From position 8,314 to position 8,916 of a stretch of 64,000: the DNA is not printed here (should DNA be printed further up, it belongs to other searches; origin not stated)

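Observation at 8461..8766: Opposite-strand lipoprotein moron between terminase and portal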

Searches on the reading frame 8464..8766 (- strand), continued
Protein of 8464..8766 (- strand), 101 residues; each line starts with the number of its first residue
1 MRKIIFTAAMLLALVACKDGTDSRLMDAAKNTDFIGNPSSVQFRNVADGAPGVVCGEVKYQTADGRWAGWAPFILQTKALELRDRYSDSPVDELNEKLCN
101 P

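Call 42: get_annotated_region(hit=H41, flank=5000)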
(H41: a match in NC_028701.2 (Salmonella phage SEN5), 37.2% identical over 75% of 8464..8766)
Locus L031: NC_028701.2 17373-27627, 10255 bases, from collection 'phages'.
description: Salmonella phage SEN5, complete genome.
organism: Salmonella phage SEN5 (NCBI taxid 1647466)
taxonomy: Viruses; Duplodnaviria; Heunggongvirae; Uroviricota; Caudoviricetes; Peduoviridae; Senquatrovirus; Senquatrovirus SEN4
host: Salmonella enterica subsp. salamae 241/01 II; source: feces; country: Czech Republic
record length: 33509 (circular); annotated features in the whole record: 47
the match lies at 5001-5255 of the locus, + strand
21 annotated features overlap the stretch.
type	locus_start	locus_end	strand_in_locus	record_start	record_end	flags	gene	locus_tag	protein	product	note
CDS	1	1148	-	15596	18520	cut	-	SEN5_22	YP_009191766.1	tail length tape measure protein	-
CDS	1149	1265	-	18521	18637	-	-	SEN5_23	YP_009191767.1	tail protein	-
CDS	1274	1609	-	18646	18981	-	-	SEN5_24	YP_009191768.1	tail protein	-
CDS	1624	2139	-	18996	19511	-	-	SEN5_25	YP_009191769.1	head closure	-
CDS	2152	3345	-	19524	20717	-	-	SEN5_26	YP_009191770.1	tail sheath subtilisin-like domain-containing protein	-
CDS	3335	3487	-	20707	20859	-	-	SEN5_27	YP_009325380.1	hypothetical protein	-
CDS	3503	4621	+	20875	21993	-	-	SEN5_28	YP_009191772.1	tail protein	-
CDS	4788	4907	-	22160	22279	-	-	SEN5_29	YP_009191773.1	hypothetical protein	late control protein ogr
CDS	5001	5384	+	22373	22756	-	-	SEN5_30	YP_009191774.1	hypothetical protein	-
CDS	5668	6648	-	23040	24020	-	-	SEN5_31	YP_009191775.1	integrase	-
CDS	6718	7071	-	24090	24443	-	-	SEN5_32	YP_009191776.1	transcriptional regulator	-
CDS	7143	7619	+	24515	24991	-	-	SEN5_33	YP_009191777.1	hypothetical protein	-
CDS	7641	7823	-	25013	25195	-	-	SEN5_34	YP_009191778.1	hypothetical protein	-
CDS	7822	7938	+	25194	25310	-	-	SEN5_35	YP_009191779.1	hypothetical protein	-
CDS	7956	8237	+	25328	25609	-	-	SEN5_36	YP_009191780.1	Cox-like excisionase and repressor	-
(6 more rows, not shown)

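Call 50: predict_structure(alignment_id=A3)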
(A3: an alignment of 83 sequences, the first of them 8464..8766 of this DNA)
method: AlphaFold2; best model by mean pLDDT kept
length: 101 residues; sequences in the alignment: 83
mean_pLDDT: 84.1   pTM: 0.70
mean pLDDT of the five models: 84.1, 83.6, 82.0, 81.1, 80.9
residues with pLDDT >= 90: 57; 70-90: 23; 50-70: 18; < 50: 3
segments of 3 or more residues with pLDDT < 50: 1-3
pLDDT, mean of each block of 10 residues (from residue 1): 52 60 92 94 94 95 95 92 82 88 58
secondary structure, 60 per line:
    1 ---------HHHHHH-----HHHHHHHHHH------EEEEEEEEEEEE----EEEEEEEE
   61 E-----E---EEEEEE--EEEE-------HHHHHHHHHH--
elements in order: H10-15 H21-30 E37-48 E53-61 E71-76 E79-82 H90-99
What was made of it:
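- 8461..8766 (-): Lipoprotein precursor gene, 101 aa. The mature protein after Cys17 is about 85 aa, with an alpha/beta domain and two family-invariant cysteines (C55, C99). AlphaFold model with pLDDT 84, topology helix, four strands, helix: call 50.
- On o-spanin (Rz1-type): This protein is predicted to be a folded alpha/beta domain (call 50).
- The protein is a folded globular domain without a C-terminal membrane segment or a proline-rich spanin character (call 50).
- Tried and rejected: It was redone with 83 sequences (pLDDT 84, call 50).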

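Call 55: fold_search(model_id=the predicted structure, library=pdb)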
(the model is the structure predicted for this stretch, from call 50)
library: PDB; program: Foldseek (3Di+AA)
matches with E <= 10: 1340; with E <= 0.001: 0
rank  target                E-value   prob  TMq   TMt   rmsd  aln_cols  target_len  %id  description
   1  5nke                  9.1e-02  0.51  0.29  0.12   8.3        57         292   19  Crystal Structure of Ephrin A2 (EphA2) Receptor Protein Kinase with Compound 3a (released 2017-06-07)
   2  6gql_B                1.6e-01  0.54  0.30  0.12   8.3        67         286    9  Crystal structure of human c-KIT kinase domain in complex with AZD3229-analogue (compound 35) (released 2018-09-19)
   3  6gql_A                1.6e-01  0.54  0.30  0.12   8.4        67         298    9  Crystal structure of human c-KIT kinase domain in complex with AZD3229-analogue (compound 35) (released 2018-09-19)
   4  6gqm_A                1.7e-01  0.54  0.30  0.12   8.3        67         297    9  Crystal structure of human c-KIT kinase domain in complex with a small molecule inhibitor, AZD3229 (released 2018-09-19)
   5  7q1v_D                1.7e-01  0.18  0.21  0.17  10.0        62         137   14  Arches protomer (trimer of TrwG/VirB8peri) structure from the fully-assembled R388 type IV secretion system determined (released 2022-06-22)
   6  7o41_F                1.7e-01  0.18  0.21  0.14  10.0        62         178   14  Hexameric composite model of the Inner Membrane Complex (IMC) with the Arches from the fully-assembled R388 type IV se (released 2022-06-22)
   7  7o41_D                1.7e-01  0.18  0.21  0.13  10.0        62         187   14  Hexameric composite model of the Inner Membrane Complex (IMC) with the Arches from the fully-assembled R388 type IV se (released 2022-06-22)
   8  7o41_E                1.7e-01  0.18  0.21  0.13  10.0        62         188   14  Hexameric composite model of the Inner Membrane Complex (IMC) with the Arches from the fully-assembled R388 type IV se (released 2022-06-22)
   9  8wt4_A                1.9e-01  0.54  0.29  0.21   4.4        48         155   12  Crystal structure of DL-endopeptidase CwlO complexed with IseA (released 2024-07-03)
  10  2rsx_MODEL_1_A        1.9e-01  0.51  0.28  0.19   4.7        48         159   12  Solution structure of IseA, an inhibitor protein of DL-endopeptidases from Bacillus subtilis (released 2012-10-31)
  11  6gqm_B                1.9e-01  0.51  0.31  0.12   8.3        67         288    9  Crystal structure of human c-KIT kinase domain in complex with a small molecule inhibitor, AZD3229 (released 2018-09-19)
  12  7lbm_z                1.9e-01  0.44  0.31  0.23   7.2        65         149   15  Structure of the human Mediator-bound transcription pre-initiation complex (released 2021-03-24)
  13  7ju5_A                1.9e-01  0.25  0.30  0.13   9.5        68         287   15  Structure of RET protein tyrosine kinase in complex with pralsetinib (released 2020-11-11)
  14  8z9b_A                1.9e-01  0.16  0.24  0.21  11.2        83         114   20  Low molecular weight antigen MTB12 (released 2024-05-29)
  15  2ivs_B                2.1e-01  0.25  0.28  0.13   7.1        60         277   17  Crystal structure of non-phosphorylated RET tyrosine kinase domain (released 2006-08-14)
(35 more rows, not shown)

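Call 69: search_protein_families(library=padloc, alignment_id=A2, max_evalue=0.1)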
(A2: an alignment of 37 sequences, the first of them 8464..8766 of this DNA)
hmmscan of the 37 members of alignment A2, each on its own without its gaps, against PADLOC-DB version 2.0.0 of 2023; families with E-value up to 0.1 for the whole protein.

A. member 1, window:8464-8766:- (101 aa): 0 families

B. families by the number of members that match (of 37 scanned): 0 families

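Call 70: search_protein_families(library=phrogs, alignment_id=A2, max_evalue=0.001)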
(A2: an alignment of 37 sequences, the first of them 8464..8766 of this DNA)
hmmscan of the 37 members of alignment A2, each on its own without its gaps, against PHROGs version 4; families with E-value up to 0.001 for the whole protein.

A. member 1, window:8464-8766:- (101 aa): 2 families
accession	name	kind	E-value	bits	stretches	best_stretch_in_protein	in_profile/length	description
phrog_2320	-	unknown function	2.7e-07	31.5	1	1-75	19-107/171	-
phrog_35207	-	unknown function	8.1e-05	23.4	1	1-78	1-74/193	-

B. families by the number of members that match (of 37 scanned): 8 families
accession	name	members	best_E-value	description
phrog_2320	-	27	8.8e-25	-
phrog_36625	-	23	3.3e-21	-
phrog_35207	-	23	5.1e-15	-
phrog_16400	-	21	1e-13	-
phrog_38187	-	17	7.1e-09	-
phrog_21797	-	17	2.7e-07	-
phrog_20234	-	14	1.5e-08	-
phrog_1119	-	2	0.00018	Cor superinfection exclusion protein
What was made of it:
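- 27 of 37 members hit function-unknown PHROGs (call 70).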

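Call 83: search_protein_families(library=pfam, proteins=[P0070, P0081, P0012, P0014, P0022, P0044, P0080, P0086, P0100], max_evalue=0.001)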
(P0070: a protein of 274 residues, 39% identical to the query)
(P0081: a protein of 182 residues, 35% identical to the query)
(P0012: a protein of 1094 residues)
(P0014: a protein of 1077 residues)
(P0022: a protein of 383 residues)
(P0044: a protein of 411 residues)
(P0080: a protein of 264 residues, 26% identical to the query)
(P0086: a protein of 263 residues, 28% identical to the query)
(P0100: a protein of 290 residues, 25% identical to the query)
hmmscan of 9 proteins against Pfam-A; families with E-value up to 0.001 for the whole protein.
P0070 (274 aa): 1 family
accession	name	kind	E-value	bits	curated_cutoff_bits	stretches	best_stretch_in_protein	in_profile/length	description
PF01551.29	Peptidase_M23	-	1.4e-28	99.3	28.7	1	175-267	3-96/96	Peptidase family M23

P0081 (182 aa): 1 family
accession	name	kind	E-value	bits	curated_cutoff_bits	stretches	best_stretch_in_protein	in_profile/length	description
PF13511.11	DUF4124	-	3e-08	34.2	22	1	24-69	2-47/56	Domain of unknown function (DUF4124)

P0012 (1094 aa): 2 families
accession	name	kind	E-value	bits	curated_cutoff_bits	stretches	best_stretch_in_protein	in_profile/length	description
PF18962.6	Por_Secre_tail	-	1e-09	39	27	1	1015-1091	1-75/75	Secretion system C-terminal sorting domain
PF13895.12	Ig_2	-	0.00023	21.7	27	0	957-1001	32-78/79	Immunoglobulin domain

P0014 (1077 aa): 10 families
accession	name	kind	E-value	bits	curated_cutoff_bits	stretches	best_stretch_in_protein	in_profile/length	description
PF19077.6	Big_13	-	2.7e-77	256.2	27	10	328-405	9-102/102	Bacterial Ig-like domain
PF09136.16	Glucodextran_B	-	3e-30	104.4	27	0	355-397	36-76/83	Glucodextranase, domain B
PF17936.7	Big_6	-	4.1e-21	75.4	27.6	0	195-229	45-79/83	Bacterial Ig domain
PF13754.12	Big_3_4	-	7.3e-13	48.8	27.3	0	866-916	12-63/106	Domain of unknown function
PF09430.16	EMC7_beta-sandw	-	1.3e-12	48.4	26.6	0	1002-1035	7-39/122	ER membrane protein complex subunit 7, beta-sandwich domain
PF21190.3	Bbp16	-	1.4e-12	48.3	27.1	0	798-853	25-79/115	Bbp16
PF12229.13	PG_binding_4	-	1.8e-12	47.9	22.1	0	340-360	76-96/117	Putative peptidoglycan binding domain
PF20944.2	StcE_b-sandwich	-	4.8e-08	33.3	27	0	247-284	37-72/75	Metalloprotease StcE, beta-sandwich domain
PF06390.17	NESP55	-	2.3e-06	27.9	35.4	0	213-295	116-198/261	Neuroendocrine-specific golgi protein P55 (NESP55)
PF04619.18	Adhesin_Dr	-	7e-06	26.5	23.6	0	864-890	95-121/139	Dr-family adhesin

P0022 (383 aa): 4 families
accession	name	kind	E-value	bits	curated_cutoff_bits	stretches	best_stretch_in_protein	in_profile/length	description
PF17892.7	Cadherin_5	-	1.7e-09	37.8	26.5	0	3-33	55-85/98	Cadherin-like domain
PF08149.16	BING4CT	-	1.3e-07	31.6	23.7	0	183-210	22-49/79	BING4CT (NUC141) domain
PF17963.7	Big_9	-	6.4e-06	27.4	23.6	0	6-33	51-78/89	Bacterial Ig domain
PF06806.18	DUF1233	-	7.1e-06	26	22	0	323-357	17-51/70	Putative excisionase (DUF1233)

P0044 (411 aa): 0 families

P0080 (264 aa): 0 families

P0086 (263 aa): 0 families

P0100 (290 aa): 1 family
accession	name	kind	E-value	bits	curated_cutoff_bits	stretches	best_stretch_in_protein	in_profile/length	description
PF11319.13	VasI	-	0.00065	19.8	26.5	0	222-276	134-182/184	Type VI secretion system VasI, EvfG, VC_A0118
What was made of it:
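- Tried and rejected: These are Ig-like or cadherin-like repeat proteins (call 83).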

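Call 84: fold_search(model_id=the predicted structure, library=viral)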
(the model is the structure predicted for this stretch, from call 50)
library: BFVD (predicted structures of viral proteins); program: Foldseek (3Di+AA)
matches with E <= 10: 1315; with E <= 0.001: 1
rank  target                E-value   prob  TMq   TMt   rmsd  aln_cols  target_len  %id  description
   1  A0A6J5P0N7            6.0e-04  1.00  0.55  0.41   3.3        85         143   21  Uncharacterized protein [uncultured Caudovirales phage]
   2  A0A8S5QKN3            2.5e-03  0.99  0.41  0.15   9.1        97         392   18  Lipoprotein [Siphoviridae sp. ctezl47]
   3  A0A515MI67            5.4e-03  0.97  0.36  0.34   6.3        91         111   22  Lipoprotein [Gordonia phage Sidious]
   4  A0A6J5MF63            1.8e-02  0.98  0.28  0.31   3.8        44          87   11  Uncharacterized protein [uncultured Caudovirales phage]
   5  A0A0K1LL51            1.8e-02  0.98  0.40  0.40   7.4        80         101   19  Uncharacterized protein [Rhodobacter phage RcSpartan]
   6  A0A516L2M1            1.9e-02  0.90  0.26  0.32   9.6        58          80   21  (no name in the UniProt tables at hand)
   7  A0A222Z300            2.3e-02  0.90  0.36  0.36  13.1        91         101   14  Uncharacterized protein [Arthrobacter phage Franzy]
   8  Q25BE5                4.3e-02  0.90  0.35  0.25   3.6        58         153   14  Uncharacterized protein [His 2 virus]
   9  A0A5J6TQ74            4.3e-02  0.63  0.31  0.36  10.6        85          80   15  (no name in the UniProt tables at hand)
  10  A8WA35                4.8e-02  0.30  0.24  0.20  14.1       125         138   13  Immunity repressor [Mycobacterium phage Giles]
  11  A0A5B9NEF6            5.1e-02  0.47  0.30  0.32  15.2        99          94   11  Uncharacterized protein [Klebsiella phage vB_KpnM_Potts1]
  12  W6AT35                5.5e-02  0.60  0.27  0.27   8.7        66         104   24  (no name in the UniProt tables at hand)
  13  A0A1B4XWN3            7.5e-02  0.60  0.32  0.11   9.0        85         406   13  Uncharacterized protein [Tenacibaculum phage pT24]
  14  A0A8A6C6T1            1.0e-01  0.84  0.40  0.29   9.3        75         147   13  (no name in the UniProt tables at hand)
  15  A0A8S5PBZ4            1.0e-01  0.54  0.26  0.28   9.7        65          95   12  Uncharacterized protein [Siphoviridae sp. ctmpG14]
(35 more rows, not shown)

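Call 85: get_annotated_region(hit=H43, flank=4000)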
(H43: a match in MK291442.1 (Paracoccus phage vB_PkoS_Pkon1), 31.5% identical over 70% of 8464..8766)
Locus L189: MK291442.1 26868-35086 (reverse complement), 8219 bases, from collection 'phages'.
description: Paracoccus phage vB_PkoS_Pkon1, complete genome.
organism: Paracoccus phage vB_PkoS_Pkon1 (NCBI taxid 2500568)
taxonomy: Viruses; Duplodnaviria; Heunggongvirae; Uroviricota; Caudoviricetes
host: Paracoccus kondratievae NCIMB 13773T; source: -; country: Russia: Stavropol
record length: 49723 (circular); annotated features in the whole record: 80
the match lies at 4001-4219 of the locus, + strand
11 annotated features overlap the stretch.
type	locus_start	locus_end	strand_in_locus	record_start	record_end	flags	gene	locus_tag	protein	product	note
CDS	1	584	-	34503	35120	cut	-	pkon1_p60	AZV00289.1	hypothetical protein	-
CDS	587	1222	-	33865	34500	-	-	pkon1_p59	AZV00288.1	hypothetical protein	-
CDS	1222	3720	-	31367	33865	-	-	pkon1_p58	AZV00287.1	tail length tape measure protein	-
CDS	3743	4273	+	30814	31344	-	-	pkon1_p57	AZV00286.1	peptidoglycan-binding domain-containing protein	-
CDS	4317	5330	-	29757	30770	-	-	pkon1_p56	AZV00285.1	hypothetical protein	-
CDS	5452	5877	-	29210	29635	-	-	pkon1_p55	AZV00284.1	hypothetical protein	-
CDS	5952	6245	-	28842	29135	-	-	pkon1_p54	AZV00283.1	hypothetical protein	-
CDS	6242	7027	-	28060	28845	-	-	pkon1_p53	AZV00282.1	DNA-binding domain (KilA-N) containing protein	-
CDS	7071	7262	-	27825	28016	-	-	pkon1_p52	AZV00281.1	Arc-family transcriptional repressor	-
CDS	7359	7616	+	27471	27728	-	-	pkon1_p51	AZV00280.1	Arc-like DNA-binding protein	-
CDS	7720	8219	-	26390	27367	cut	-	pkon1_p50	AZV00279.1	hypothetical protein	-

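Call 89: find_related_loci(query=A6, collection=genome_contigs, flank=6000)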
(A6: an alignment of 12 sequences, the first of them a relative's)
Query A6 (115 aa) in genome_contigs; peptide patterns used: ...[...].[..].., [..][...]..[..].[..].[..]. (x = any residue, [..] = any of these).
356 stretches matched a pattern; 288 encode a relative of the query (tblastn E <= 1e-3); the best 80 are kept; 80 distinct loci.
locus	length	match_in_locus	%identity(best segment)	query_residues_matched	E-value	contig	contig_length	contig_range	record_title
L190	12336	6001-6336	42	3-114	5e-23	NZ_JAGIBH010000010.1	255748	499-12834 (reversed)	MAG: Caulobacter sp. isolate BIN43 scaffold10_cov0, whole genome shotgun sequence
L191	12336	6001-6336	39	1-109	5e-21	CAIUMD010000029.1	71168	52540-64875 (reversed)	MAG: uncultured Caulobacterales bacterium isolate MJ120716A_bin-1003 genome assembly, contig: bin-1003:029/122, whole ge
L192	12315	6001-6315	46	1-109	3e-20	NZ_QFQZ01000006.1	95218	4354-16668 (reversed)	MAG: Caulobacter segnis isolate S2_003_000_R2_4 S2_003_000_R2_scaffold_259, whole genome shotgun sequence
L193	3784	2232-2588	41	10-115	5e-20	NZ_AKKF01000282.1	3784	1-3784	Caulobacter sp. AP07 PMI01_contig_397.397, whole genome shotgun sequence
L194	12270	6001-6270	44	12-109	2e-19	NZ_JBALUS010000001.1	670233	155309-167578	MAG: Brevundimonas sp. isolate 4NakV-10 NODE_1_length_670233_cov_18.013510, whole genome shotgun sequence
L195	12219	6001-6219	50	1-78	1e-18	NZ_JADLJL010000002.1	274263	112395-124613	Pseudomonas guariconensis strain 20-MO00619-0 contig00002, whole genome shotgun sequence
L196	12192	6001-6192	59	29-88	4e-18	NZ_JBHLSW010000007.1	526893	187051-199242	Brevundimonas balnearis strain NCAIM B.02621 soapdenovo_K_83_7, whole genome shotgun sequence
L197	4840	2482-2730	47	2-77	2e-17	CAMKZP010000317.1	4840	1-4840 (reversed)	MAG: uncultured Enterobacter sp. isolate SRR10810004_bin.5_metawrap_v1.3.0_MAG genome assembly, contig: ERZ12407369_2348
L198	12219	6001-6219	51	1-78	3e-17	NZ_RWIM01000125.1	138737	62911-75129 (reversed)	Pseudomonas sp. PB106 PB106_contig176, whole genome shotgun sequence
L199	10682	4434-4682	48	2-77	6e-17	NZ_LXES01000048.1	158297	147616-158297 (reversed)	Enterobacter soli ATCC BAA-2102 Sequence00048, whole genome shotgun sequence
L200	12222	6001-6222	47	3-87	7e-17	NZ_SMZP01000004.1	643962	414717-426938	Caulobacter sp. RHG1 Contig4, whole genome shotgun sequence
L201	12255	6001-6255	40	1-78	8e-17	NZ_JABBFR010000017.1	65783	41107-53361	Rosenbergiella gaditana strain S61 NODE_17_length_65783_cov_55.506499, whole genome shotgun sequence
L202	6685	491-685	51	18-79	1e-16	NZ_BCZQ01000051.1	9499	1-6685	Sphingopyxis terrae subsp. terrae NBRC 15098, whole genome shotgun sequence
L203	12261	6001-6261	42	12-109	1e-16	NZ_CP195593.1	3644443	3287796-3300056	Brevundimonas sp. CEF1 chromosome, complete genome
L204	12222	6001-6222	47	1-78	2e-16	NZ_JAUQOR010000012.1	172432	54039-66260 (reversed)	Pseudomonas alabamensis strain 22-AL-CL-001 NODE_12_length_172432_cov_11.5022_pilon, whole genome shotgun sequence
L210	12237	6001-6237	47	18-92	3e-16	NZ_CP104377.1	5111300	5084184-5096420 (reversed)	Comamonas sp. PR12 chromosome, complete genome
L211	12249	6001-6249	47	2-77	4e-16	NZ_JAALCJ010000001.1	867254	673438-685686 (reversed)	Enterobacter cloacae strain M-7 NODE_1_length_867254_cov_84.2854, whole genome shotgun sequence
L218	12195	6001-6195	59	9-78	9e-16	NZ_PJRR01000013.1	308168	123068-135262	Caulobacter vibrioides strain DSM 9893 CVUC13, whole genome shotgun sequence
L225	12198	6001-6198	42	11-86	2e-15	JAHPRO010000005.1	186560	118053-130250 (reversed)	Acinetobacter sp. WU_MDCI_Axc73 NODE_5_length_186560_cov_58.944821, whole genome shotgun sequence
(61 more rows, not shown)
